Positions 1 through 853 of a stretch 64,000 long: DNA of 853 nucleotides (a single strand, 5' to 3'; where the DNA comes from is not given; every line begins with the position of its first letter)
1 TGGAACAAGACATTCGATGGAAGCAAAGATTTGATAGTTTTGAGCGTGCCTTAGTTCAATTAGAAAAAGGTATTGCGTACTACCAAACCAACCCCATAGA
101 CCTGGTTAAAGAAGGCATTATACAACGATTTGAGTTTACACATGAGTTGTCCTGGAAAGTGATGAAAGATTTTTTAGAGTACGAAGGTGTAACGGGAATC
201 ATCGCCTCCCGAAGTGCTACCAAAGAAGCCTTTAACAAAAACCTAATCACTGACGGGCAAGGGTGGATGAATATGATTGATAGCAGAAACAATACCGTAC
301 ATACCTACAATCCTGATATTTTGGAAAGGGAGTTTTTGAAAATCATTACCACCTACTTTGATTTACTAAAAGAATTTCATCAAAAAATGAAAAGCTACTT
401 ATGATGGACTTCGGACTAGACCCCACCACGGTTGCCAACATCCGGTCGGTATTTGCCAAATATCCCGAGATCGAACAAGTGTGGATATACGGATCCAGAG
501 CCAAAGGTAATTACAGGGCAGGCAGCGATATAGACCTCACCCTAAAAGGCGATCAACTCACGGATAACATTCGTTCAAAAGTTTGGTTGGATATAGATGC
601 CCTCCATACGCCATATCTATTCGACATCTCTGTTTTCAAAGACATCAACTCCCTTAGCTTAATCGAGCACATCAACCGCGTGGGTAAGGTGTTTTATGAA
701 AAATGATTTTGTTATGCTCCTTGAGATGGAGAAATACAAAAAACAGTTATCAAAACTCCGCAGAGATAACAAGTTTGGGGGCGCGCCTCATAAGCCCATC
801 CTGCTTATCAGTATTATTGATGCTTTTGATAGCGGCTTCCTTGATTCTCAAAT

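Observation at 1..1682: Low-GC island with an overlapping HEPN(HI0074) - MNT(HI0073) - HNH nuclease three-gene cassette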

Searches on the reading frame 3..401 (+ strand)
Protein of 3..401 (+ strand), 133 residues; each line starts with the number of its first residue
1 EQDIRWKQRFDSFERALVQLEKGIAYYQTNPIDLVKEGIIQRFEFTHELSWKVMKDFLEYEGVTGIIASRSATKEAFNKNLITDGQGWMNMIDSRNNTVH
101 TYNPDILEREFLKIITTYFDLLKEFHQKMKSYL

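Call 5: search_protein_families(library=pfam, proteins=[window:3-401:+], max_evalue=0.1)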
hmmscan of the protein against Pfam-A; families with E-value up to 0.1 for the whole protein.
window:3-401:+ (133 aa): 2 families
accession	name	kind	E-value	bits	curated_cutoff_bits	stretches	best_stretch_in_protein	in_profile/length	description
PF08780.16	NTase_sub_bind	-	2e-40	138.1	31.8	1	8-130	1-125/126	Nucleotidyltransferase substrate binding protein like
PF01934.22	HepT-like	-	0.089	13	23.5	0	85-128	77-119/120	Ribonuclease HepT-like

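Call 6: search_protein_families(library=padloc, proteins=[window:3-401:+], max_evalue=0.1)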
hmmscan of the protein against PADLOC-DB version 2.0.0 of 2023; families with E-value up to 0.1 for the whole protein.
window:3-401:+ (133 aa): 0 families

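Call 7: search_protein_families(library=ncbifam, proteins=[window:3-401:+], max_evalue=0.1)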
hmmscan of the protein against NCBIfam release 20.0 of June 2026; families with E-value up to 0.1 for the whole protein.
window:3-401:+ (133 aa): 3 families
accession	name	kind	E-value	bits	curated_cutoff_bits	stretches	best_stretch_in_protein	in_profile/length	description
TIGR01987.1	HI0074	subfamily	7e-28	97.1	55.8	1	9-129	1-121/123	HI0074 family nucleotidyltransferase substrate-binding subunit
NF004982.0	PRK06365.1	equivalog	0.038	13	695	1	58-93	284-319/430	thiolase domain-containing protein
NF047751.1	HepT_toxin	equivalog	0.056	13.3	60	1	39-125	33-120/120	type VII toxin-antitoxin system HepT family RNase toxin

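Call 9: search_solved_structures(query=window:3-401:+, max_evalue=1)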
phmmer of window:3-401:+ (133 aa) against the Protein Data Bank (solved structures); distinct sequences matched with E-value up to 1: 10.
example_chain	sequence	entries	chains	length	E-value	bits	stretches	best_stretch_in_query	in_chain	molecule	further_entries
8xdj_A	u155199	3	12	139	3.9e-36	127.2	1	3-130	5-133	HEPN toxin | HEPN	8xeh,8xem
8yuf_A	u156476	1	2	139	1e-35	125.9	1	3-130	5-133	Nucleotidyltransferase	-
1wty_A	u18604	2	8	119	9.8e-16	61.2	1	31-122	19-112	hypothetical protein TTHA0048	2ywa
1wwp_A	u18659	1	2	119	9e-10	41.9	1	14-124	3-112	hypothetical protein TTHA0636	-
1jog_A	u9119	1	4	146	3.4e-08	36.9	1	10-106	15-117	HYPOTHETICAL PROTEIN HI0074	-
6d69_A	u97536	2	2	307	0.51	13.6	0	77-112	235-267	NHL Repeat Region of D. melanogaster Thin | Thin, isoform D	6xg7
4uqa_A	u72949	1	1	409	0.55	13.6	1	8-78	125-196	CARBOHYDRATE BINDING FAMILY 6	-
9rdg_A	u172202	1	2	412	0.69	13.2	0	8-77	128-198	Carbohydrate binding family 6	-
5a6l_A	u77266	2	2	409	0.69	13.2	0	8-77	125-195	CARBOHYDRATE BINDING FAMILY 6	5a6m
4ckq_A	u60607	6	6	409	0.69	13.2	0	8-77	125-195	CARBOHYDRATE BINDING FAMILY 6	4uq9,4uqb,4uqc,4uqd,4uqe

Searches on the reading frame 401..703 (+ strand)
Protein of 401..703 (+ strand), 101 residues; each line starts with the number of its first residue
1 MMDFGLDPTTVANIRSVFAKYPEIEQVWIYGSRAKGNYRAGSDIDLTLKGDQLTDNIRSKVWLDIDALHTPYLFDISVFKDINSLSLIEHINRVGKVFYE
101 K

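Call 5: search_protein_families(library=pfam, proteins=[window:401-703:+], max_evalue=0.1)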
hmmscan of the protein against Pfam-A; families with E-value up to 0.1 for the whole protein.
window:401-703:+ (101 aa): 3 families
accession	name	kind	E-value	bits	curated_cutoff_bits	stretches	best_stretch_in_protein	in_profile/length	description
PF18765.7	Polbeta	-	1.7e-15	57.4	26.9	1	13-101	2-90/93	Polymerase beta, Nucleotidyltransferase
PF01909.29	NTP_transf_2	-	8.7e-07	29.7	21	1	17-85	7-80/93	Nucleotidyltransferase domain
PF22600.2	MTPAP-like_central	-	0.0042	17.6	27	1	14-54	29-68/139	Poly(A) RNA polymerase, mitochondrial-like, central palm domain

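Call 6: search_protein_families(library=padloc, proteins=[window:401-703:+], max_evalue=0.1)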
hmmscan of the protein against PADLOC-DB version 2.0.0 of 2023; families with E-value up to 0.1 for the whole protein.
window:401-703:+ (101 aa): 10 families
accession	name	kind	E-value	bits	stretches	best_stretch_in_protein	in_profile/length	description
PDLC04907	PDC-S09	-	5.3e-07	27.7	1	12-49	15-54/114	-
PDLC04368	PDC-M05A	-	3e-06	25.2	1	22-54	105-137/201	-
PDLC04903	PDC-S09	-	1.4e-05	23.3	1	23-47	25-49/108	-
PDLC04371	PDC-M05A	-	2.5e-05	22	1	17-55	118-157/211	-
PDLC04372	PDC-M05A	-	3.4e-05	22.2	1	23-55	75-107/167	-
PDLC04902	PDC-S09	-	7.9e-05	20.9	1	12-50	10-47/97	-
PDLC04904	PDC-S09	-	9.5e-05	20.6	1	14-50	16-51/104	-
PDLC04369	PDC-M05A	-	0.00036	18.2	1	10-54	91-133/201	-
PDLC04906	PDC-S09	-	0.00093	17.5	1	20-50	21-50/98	-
PDLC04778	PDC-M70A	-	0.0098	13.2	1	22-60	45-83/355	-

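Call 7: search_protein_families(library=ncbifam, proteins=[window:401-703:+], max_evalue=0.1)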
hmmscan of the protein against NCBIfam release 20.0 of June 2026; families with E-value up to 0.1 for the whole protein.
window:401-703:+ (101 aa): 3 families
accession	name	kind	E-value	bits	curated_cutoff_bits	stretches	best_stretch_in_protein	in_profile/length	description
NF047752.1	MntA_antitoxin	equivalog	1.3e-07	31.4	60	1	19-66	2-50/106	type VII toxin-antitoxin system MntA family adenylyltransferase antitoxin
NF051895.1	anti_phage_HalB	equivalog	0.026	14.1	190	1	29-46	4-21/211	anti-phage Hailong system nucleotidyltransferase HalB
NF012212.1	ANT_9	subfamily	0.074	12.3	340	1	23-59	20-57/249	aminoglycoside nucleotidyltransferase ANT(9)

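Call 10: search_solved_structures(query=window:401-703:+, max_evalue=1)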
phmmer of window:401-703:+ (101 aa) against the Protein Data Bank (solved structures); distinct sequences matched with E-value up to 1: 9.
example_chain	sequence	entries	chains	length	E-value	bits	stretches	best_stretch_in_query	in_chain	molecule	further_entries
8xeh_E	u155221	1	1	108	2.6e-16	62.9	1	4-101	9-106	MNT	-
8xeo_A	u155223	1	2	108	5e-16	62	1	4-101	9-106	MNT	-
2rff_A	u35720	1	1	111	5.6e-05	26.6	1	14-48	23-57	Putative nucleotidyltransferase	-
7ae2_B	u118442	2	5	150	0.016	18.7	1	17-57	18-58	MNT ANTITOXIN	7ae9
1no5_A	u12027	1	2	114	0.024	18.1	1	12-57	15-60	Hypothetical protein HI0073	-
1ylq_A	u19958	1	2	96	0.058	16.9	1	14-60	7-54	putative nucleotidyltransferase, hypothetical protein AF0614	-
5yep_A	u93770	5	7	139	0.099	16.2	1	20-58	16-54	Toxin-antitoxin system antidote Mnt family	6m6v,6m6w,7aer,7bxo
9z7q_I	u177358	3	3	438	0.57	13.7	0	9-58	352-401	Cmr1-MntA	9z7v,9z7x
1wot_A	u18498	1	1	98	0.77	13.3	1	16-63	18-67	PUTATIVE MINIMAL NUCLEOTIDYLTRANSFERASE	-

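Call 33: list_cluster_members(proteins=[P0001, window:401-703:+, window:1718-2794:-])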
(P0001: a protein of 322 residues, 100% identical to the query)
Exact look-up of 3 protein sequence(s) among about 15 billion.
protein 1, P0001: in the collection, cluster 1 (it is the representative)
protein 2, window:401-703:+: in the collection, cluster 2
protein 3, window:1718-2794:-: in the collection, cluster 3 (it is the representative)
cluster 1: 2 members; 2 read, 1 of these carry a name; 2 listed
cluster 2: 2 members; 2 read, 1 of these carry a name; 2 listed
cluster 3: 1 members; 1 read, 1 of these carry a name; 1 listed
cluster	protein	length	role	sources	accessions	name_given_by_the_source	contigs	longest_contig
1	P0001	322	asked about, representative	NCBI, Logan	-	-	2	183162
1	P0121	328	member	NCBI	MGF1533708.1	MAG: HNH endonuclease [Bernardetiaceae bacterium]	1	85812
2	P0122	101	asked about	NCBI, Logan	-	-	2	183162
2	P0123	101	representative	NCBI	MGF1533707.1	MAG: nucleotidyltransferase domain-containing protein [Bernardetiaceae bacterium]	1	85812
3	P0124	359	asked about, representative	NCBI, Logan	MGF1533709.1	MAG: aminotransferase class V-fold PLP-dependent enzyme [Bernardetiaceae bacterium]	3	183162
